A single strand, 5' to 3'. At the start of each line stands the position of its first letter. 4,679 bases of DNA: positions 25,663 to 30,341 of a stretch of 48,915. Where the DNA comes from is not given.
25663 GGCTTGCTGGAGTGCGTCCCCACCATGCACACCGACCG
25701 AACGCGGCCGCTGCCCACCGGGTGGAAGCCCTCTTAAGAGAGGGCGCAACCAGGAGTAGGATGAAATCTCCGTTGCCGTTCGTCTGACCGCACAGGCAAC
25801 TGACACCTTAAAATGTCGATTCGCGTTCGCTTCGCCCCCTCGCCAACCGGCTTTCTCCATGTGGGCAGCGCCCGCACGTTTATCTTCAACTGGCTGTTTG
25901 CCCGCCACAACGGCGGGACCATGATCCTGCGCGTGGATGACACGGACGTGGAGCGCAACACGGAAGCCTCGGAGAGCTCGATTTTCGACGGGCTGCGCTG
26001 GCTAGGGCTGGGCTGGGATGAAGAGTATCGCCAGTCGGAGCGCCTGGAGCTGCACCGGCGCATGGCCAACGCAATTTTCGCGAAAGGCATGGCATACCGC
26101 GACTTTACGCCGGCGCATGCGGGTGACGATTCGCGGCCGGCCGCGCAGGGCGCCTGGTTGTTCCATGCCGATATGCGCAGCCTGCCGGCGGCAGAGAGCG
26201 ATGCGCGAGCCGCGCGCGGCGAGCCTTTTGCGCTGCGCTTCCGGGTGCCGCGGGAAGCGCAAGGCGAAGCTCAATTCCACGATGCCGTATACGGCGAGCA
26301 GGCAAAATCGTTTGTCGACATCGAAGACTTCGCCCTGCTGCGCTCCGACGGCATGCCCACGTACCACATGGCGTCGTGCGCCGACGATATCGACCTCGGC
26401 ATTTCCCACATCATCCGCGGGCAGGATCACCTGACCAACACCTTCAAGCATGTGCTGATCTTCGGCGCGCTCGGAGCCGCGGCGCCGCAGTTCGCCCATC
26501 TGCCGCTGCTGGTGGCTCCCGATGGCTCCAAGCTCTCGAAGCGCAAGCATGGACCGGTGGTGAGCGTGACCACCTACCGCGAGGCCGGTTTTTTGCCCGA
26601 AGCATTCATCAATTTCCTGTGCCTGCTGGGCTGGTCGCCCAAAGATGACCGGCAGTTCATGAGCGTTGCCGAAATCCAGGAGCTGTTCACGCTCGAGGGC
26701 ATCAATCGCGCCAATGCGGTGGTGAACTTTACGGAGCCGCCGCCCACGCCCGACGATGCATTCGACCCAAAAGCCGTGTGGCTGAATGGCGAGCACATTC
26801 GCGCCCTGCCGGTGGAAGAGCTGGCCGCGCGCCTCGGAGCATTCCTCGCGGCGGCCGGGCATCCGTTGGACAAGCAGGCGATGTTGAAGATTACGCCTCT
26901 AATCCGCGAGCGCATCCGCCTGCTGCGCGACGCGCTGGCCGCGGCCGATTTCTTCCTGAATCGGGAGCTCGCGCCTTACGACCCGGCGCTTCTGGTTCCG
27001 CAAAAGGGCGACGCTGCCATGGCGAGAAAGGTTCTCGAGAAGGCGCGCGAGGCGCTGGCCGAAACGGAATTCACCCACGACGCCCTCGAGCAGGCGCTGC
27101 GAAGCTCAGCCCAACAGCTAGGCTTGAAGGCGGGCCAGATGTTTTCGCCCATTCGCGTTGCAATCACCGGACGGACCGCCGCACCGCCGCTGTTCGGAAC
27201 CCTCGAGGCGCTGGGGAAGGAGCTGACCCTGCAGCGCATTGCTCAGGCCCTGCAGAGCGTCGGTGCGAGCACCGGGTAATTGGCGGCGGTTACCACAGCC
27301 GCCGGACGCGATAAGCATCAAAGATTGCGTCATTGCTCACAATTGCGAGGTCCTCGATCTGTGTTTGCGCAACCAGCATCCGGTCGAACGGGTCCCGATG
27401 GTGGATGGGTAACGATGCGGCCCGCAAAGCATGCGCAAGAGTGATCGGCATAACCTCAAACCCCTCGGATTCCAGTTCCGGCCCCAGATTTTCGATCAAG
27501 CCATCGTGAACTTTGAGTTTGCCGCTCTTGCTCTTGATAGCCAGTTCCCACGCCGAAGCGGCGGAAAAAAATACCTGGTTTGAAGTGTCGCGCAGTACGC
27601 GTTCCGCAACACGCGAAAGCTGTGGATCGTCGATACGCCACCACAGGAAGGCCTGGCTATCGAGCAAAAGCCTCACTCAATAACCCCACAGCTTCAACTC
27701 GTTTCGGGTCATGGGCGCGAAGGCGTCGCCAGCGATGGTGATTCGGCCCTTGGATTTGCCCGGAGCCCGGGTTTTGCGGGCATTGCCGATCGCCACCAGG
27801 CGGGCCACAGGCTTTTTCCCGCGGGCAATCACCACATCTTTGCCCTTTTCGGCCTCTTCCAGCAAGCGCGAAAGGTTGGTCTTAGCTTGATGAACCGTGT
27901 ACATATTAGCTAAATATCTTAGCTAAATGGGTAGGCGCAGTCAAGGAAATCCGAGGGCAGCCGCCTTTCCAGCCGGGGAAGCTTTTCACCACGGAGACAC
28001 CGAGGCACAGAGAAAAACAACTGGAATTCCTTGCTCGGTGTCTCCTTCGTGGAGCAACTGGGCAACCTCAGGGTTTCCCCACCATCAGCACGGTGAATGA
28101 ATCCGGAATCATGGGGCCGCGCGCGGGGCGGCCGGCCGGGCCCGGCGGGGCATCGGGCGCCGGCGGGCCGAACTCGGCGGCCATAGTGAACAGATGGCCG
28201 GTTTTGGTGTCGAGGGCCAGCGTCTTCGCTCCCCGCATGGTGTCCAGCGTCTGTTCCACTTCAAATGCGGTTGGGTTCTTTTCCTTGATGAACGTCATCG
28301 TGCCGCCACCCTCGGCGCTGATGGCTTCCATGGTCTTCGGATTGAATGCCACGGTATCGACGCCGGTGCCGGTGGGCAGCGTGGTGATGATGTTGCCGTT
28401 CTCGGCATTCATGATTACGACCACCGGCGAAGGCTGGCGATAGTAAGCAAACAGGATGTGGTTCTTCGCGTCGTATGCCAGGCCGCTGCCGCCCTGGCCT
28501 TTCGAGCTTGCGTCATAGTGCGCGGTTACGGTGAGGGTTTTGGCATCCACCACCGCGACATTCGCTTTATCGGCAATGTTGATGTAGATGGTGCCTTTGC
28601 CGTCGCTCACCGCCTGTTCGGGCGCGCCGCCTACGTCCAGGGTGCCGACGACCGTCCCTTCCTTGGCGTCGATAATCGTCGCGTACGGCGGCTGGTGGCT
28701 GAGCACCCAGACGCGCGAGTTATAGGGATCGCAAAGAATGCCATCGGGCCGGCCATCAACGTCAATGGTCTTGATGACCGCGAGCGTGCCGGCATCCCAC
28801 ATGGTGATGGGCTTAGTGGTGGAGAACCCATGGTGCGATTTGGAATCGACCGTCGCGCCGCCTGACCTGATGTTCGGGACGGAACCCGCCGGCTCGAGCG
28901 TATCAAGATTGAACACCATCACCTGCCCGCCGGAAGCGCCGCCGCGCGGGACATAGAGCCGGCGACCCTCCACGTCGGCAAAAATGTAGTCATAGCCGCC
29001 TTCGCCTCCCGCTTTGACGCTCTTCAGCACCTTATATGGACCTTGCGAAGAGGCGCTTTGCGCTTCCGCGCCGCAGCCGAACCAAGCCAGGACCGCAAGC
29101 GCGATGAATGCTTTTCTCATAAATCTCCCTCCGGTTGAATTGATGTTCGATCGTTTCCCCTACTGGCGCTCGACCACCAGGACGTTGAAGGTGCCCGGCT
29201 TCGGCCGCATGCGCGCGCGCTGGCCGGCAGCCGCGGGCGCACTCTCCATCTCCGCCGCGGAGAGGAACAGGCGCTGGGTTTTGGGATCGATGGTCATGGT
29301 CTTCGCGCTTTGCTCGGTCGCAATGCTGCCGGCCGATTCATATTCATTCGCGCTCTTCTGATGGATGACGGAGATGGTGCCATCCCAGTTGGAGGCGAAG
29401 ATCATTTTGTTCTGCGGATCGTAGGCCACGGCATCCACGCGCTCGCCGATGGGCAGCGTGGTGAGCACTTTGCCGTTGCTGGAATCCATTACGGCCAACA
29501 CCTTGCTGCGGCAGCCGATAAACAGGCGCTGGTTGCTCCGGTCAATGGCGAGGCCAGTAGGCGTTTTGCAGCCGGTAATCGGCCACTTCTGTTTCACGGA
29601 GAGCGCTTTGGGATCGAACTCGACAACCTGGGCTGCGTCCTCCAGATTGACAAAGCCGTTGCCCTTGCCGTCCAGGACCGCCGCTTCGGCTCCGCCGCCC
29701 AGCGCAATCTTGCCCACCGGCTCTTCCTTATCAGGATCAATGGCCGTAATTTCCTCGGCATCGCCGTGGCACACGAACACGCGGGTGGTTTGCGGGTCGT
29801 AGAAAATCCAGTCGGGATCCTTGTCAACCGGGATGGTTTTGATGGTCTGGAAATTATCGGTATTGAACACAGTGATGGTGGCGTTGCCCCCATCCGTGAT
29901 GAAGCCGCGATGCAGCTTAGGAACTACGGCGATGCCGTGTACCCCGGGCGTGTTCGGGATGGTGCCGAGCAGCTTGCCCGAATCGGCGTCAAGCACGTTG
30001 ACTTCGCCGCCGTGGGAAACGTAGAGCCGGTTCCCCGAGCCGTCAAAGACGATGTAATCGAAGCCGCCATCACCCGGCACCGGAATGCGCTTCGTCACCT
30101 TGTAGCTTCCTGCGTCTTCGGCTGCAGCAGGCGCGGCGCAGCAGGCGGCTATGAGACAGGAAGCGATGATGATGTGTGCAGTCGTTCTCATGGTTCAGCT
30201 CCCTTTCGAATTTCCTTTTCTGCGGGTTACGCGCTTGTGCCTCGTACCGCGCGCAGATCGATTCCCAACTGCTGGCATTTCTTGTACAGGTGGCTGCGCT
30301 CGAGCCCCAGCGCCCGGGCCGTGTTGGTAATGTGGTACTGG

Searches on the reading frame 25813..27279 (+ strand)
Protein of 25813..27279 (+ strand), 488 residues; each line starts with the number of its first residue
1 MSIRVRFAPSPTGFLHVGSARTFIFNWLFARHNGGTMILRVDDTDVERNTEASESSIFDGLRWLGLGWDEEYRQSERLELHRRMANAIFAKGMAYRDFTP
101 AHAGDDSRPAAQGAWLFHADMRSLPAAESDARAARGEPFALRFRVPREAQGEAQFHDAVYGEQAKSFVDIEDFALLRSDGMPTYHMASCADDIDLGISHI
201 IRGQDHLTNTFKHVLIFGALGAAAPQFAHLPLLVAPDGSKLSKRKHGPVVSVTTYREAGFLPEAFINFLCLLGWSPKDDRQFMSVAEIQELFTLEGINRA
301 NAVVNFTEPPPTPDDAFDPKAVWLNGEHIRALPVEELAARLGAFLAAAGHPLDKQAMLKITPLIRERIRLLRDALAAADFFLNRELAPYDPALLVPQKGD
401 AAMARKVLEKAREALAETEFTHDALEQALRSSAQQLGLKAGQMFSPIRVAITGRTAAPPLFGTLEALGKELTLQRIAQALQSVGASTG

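Call 38: search_protein_families(library=pfam, proteins=[window:25813-27279:+], max_evalue=0.001)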
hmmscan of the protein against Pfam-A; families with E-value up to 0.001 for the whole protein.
window:25813-27279:+ (488 aa): 2 families
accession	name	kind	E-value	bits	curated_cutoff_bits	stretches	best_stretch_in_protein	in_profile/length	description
PF00749.27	tRNA-synt_1c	-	9.4e-83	278.1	23.4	1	3-303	2-306/314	tRNA synthetases class I (E and Q), catalytic domain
PF19269.4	Anticodon_2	-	8.4e-29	101.2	23.6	1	338-480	3-141/141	Anticodon binding domain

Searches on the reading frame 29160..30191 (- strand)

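Call 38: search_protein_families(library=pfam, proteins=[window:29160-30191:-], max_evalue=0.001)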
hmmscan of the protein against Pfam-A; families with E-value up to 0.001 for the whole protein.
window:29160-30191:- (343 aa): 9 families
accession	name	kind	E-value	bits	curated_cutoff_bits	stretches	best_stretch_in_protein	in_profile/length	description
PF25174.1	Beta-prop_THOC3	-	8.2e-10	38.6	305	1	209-310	89-188/272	THOC3 beta-propeller domain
PF23414.1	Beta-prop_EML_2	-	3.2e-08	33.7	90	1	213-311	3-99/266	Echinoderm microtubule-associated protein second beta-propeller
PF22701.2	Mala_s_1-like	-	1e-06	29.1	27.5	0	254-314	3-59/195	Mal s 1 allergenic protein-like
PF13570.13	Beta-prop_ACSF4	-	2.4e-06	27.6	133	1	211-284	9-84/329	Beta-alanine-activating enzyme, beta-propeller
PF24814.1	WD40_Prp19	-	3.5e-06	26.7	320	0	214-312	12-109/281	Prp19 WD40 domain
PF24817.1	WD40_WDHD1_1st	-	0.00012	21.8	109.9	1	212-309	90-194/291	WDHD1 first WD40 domain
PF25172.1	Beta-prop_WDR3_2nd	-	0.00014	21.7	140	0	216-312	7-99/293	WDR3 second beta-propeller domain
PF12894.13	ANAPC4_WD40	-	0.0003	21.4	22.9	0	250-286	39-75/91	Anaphase-promoting complex subunit 4 WD40 domain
PF24807.1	WD40_CDC20-Fz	-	0.00091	19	200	0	212-282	55-124/292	CDC20/Fizzy WD40 domain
